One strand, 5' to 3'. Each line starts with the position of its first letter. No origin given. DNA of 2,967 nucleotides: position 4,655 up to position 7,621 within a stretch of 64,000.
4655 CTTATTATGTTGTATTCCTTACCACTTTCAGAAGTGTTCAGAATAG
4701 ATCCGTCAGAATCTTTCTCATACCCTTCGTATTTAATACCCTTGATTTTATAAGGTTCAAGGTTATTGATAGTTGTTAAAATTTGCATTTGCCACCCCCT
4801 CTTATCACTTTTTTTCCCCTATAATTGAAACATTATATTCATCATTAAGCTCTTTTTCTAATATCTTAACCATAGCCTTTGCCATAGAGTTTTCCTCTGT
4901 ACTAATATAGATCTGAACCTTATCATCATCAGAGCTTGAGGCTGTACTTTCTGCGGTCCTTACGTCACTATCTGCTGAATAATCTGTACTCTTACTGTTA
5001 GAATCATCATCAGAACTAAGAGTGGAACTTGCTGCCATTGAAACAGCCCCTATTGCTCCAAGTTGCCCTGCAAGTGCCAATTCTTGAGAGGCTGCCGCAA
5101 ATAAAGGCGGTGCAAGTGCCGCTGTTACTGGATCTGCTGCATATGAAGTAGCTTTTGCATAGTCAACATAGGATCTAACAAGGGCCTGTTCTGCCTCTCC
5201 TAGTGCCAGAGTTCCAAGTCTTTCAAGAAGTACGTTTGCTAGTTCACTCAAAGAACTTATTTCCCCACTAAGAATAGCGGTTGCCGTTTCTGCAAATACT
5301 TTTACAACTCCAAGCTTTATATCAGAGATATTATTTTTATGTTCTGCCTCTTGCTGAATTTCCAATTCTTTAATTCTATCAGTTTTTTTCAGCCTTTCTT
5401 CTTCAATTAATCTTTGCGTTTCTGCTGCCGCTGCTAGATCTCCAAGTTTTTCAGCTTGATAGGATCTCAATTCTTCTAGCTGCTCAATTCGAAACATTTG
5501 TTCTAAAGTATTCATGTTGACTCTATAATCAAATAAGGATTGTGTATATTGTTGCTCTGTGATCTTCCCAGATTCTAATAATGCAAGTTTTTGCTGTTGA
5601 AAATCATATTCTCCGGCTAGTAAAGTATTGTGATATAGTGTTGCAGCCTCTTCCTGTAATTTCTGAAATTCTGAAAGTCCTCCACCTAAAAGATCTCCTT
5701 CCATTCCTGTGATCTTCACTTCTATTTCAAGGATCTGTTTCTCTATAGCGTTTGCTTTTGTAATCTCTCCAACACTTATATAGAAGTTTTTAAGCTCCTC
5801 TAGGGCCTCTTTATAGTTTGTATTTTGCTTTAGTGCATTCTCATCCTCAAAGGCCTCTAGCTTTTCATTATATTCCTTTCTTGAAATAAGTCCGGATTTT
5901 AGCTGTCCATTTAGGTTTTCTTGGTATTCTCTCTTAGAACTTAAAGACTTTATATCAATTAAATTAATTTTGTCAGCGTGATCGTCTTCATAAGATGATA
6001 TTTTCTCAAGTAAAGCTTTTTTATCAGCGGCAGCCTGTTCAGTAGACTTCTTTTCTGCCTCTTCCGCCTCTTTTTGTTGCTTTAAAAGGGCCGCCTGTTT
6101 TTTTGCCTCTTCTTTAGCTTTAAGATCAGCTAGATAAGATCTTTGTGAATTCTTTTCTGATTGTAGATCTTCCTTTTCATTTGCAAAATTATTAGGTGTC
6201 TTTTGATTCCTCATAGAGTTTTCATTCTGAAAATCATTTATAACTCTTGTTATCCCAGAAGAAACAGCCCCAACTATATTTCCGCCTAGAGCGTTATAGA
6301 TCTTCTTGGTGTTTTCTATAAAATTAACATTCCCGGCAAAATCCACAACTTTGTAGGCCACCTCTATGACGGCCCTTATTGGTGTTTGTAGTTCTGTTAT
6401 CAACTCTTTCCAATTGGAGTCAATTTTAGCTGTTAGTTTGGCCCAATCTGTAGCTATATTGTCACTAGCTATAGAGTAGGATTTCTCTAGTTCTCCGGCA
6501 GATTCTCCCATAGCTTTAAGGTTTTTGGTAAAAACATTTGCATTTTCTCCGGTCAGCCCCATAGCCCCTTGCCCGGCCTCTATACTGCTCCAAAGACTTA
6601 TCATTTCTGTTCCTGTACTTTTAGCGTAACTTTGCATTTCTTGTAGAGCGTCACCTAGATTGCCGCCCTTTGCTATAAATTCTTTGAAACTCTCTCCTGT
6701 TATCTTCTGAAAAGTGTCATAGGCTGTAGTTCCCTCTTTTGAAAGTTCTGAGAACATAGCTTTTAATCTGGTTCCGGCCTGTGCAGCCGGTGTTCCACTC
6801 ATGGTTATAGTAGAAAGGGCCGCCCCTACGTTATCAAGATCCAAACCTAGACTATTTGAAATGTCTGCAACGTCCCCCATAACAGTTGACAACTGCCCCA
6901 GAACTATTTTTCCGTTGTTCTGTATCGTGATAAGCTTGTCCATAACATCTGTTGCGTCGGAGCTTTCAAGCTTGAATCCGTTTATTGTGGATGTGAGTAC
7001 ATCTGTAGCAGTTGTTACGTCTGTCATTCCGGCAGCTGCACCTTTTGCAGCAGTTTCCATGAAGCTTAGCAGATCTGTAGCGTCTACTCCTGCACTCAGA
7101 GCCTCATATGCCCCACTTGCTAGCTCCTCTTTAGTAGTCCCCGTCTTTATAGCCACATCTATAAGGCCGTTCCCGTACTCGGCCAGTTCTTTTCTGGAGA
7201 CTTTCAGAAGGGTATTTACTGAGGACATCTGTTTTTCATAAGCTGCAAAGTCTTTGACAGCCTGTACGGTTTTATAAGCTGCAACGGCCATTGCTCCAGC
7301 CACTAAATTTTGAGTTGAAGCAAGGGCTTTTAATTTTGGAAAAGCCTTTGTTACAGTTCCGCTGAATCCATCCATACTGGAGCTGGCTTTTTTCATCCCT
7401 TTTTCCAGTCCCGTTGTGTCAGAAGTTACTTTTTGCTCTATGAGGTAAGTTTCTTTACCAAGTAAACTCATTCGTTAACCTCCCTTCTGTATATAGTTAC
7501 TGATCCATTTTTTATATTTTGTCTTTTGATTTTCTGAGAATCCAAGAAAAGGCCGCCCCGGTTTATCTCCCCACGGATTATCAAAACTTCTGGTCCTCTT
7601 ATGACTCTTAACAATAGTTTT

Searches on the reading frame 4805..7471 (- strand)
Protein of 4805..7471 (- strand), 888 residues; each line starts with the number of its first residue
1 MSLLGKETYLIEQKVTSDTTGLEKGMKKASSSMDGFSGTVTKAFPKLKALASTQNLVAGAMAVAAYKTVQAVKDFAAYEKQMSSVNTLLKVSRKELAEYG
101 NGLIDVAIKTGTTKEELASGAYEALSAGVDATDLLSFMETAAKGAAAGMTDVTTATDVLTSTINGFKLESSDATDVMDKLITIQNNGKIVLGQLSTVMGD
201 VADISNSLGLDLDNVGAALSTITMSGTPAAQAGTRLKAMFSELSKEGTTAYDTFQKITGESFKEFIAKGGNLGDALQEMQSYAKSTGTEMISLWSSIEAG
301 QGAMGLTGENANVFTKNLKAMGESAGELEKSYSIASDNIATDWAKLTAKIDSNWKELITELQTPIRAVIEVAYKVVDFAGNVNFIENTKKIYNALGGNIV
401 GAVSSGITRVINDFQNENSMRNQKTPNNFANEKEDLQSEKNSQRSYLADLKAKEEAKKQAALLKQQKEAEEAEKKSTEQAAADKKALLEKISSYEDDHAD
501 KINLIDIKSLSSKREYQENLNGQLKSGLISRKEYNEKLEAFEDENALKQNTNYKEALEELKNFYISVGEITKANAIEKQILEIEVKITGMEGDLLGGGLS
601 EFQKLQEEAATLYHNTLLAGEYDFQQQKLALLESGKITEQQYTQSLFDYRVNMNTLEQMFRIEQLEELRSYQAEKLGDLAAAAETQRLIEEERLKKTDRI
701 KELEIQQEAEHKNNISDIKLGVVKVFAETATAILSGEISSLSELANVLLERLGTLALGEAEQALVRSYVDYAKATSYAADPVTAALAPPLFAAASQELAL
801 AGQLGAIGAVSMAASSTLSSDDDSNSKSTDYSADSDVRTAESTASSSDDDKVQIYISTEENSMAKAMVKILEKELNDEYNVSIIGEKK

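Call 6: search_protein_families(library=pfam, proteins=[window:4805-7471:-], max_evalue=0.01)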
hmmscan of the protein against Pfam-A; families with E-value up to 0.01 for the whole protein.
window:4805-7471:- (888 aa): 1 family
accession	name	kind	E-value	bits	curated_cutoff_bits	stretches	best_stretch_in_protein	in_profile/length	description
PF10145.14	PhageMin_Tail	-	1.1e-30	107.5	33.2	1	107-285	8-186/201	Phage-related minor tail protein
